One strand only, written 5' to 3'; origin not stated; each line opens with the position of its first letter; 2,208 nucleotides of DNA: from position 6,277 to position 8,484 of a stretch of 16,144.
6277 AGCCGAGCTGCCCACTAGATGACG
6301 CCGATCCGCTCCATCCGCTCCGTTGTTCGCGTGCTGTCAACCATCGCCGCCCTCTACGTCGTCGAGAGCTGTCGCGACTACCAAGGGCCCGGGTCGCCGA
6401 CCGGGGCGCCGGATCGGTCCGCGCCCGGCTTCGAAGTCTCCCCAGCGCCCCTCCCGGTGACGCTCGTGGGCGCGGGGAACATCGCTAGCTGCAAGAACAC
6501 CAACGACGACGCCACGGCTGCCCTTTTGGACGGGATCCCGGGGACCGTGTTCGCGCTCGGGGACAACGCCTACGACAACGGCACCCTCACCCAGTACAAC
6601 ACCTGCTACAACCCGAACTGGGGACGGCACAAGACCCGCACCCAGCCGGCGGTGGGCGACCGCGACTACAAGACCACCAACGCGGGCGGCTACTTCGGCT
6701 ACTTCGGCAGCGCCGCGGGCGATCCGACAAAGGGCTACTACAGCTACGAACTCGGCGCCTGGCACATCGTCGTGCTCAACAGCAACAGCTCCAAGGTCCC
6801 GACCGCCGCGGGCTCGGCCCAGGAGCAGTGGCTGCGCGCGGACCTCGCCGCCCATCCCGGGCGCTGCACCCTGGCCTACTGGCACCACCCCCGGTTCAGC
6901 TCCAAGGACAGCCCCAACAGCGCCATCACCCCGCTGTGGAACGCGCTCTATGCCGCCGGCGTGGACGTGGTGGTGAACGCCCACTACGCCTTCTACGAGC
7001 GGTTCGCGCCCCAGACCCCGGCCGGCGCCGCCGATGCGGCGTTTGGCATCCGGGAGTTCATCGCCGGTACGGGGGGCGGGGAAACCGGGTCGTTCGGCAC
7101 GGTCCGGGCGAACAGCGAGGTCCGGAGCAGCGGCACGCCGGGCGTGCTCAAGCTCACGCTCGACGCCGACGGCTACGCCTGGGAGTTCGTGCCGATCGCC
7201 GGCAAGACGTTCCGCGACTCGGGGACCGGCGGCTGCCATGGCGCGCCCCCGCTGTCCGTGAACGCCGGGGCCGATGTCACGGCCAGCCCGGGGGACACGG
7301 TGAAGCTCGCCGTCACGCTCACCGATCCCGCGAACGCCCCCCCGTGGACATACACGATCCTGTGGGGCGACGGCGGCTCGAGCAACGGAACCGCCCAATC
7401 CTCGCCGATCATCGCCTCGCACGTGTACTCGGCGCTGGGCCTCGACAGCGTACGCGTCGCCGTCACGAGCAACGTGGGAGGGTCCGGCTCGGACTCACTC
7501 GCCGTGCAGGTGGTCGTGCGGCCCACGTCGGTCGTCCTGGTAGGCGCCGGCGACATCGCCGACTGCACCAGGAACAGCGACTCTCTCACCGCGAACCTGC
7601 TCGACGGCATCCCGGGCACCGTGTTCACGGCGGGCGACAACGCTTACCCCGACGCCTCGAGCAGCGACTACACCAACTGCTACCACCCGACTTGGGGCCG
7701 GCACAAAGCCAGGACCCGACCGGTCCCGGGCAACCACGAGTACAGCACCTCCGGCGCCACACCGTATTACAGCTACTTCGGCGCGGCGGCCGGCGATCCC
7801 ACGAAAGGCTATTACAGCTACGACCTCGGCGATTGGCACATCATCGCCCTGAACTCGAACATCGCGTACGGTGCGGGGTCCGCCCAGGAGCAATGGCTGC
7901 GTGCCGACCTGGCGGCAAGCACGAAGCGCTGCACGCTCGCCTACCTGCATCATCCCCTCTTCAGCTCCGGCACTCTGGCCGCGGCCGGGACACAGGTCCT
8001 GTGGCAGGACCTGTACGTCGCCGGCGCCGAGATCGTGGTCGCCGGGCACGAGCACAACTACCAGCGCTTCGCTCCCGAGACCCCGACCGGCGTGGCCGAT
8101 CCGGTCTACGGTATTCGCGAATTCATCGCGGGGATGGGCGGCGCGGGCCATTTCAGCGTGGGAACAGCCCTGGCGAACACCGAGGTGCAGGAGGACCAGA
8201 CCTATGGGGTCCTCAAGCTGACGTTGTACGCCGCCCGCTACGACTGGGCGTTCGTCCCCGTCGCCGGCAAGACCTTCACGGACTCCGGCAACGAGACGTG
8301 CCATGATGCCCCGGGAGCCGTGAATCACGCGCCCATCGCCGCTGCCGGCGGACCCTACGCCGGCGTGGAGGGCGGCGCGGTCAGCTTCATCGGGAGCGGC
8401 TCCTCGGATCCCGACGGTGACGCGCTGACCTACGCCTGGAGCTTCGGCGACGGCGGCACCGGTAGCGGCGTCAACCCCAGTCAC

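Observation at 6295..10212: Giant secreted protein with three tandem PAP-like metallophosphoesterase domains, only the middle one catalytically intact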

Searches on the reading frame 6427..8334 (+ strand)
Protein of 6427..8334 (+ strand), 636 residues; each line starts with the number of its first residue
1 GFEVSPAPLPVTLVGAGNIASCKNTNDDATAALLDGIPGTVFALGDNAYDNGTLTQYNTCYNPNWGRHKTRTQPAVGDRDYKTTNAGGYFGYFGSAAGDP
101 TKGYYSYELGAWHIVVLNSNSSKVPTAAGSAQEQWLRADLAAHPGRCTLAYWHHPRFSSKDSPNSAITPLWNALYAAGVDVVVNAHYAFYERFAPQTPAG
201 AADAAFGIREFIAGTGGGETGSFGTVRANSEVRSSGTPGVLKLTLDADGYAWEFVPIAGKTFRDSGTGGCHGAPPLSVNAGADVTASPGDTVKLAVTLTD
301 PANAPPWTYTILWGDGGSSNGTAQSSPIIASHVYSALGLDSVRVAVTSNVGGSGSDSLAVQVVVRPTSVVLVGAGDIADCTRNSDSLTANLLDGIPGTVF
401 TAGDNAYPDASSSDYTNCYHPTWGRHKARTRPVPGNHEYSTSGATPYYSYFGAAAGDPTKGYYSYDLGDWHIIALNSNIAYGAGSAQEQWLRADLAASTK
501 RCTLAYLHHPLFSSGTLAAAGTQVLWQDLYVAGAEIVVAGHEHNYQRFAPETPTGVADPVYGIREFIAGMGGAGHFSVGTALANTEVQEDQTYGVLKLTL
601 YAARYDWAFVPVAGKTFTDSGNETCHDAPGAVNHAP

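Call 58: predict_structure(alignment_id=A3)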
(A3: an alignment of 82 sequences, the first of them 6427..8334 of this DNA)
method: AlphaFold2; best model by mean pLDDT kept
length: 636 residues; sequences in the alignment: 82
mean_pLDDT: 90.5   pTM: 0.51
mean pLDDT of the five models: 90.5, 90.4, 89.9, 89.2, 87.6
residues with pLDDT >= 90: 445; 70-90: 169; 50-70: 12; < 50: 10
segments of 3 or more residues with pLDDT < 50: 1-5, 632-636
pLDDT, mean of each block of 10 residues (from residue 1): 53 91 82 95 87 89 90 90 86 89 91 92 86 95 85 95 94 93 95 95 90 92 93 96 93 96 93 75 83 91 84 94 94 90 88 86 82 93 92 94 93 95 94 94 93 91 94 95 96 94 96 91 96 96 95 96 96 89 95 97 95 94 87 39
secondary structure, 60 per line:
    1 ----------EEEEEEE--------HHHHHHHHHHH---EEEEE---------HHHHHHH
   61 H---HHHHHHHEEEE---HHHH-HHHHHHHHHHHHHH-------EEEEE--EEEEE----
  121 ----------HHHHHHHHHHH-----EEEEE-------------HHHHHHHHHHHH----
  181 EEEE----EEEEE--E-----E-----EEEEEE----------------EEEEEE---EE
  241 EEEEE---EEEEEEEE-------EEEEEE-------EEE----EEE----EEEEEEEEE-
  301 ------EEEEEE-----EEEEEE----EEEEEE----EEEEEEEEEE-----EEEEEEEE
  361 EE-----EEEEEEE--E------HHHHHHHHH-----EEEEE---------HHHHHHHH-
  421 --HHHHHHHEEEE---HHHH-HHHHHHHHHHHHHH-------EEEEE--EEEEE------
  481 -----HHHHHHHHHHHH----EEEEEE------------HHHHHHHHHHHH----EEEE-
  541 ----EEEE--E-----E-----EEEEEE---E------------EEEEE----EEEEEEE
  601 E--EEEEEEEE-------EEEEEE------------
elements in order: E11-17 H26-36 E40-44 H54-61 H65-71 E72-75 H79-82 H84-97 E105-109 E112-116 H131-141 E147-151 H165-176 E181-184 E189-193 E208-213 E230-235 E239-245 E249-256 E264-269 E277-279 E284-286 E291-299 E307-312 E318-323 E328-333 E338-347 E353-362 E368-374 H384-392 E398-402 H412-419 H423-429 E430-433 H437-440 H442-455 E463-467 E470-474 H486-497 E502-507 H520-531 E536-539 E545-548 E563-568 E585-589 E594-601 E604-611 E619-624
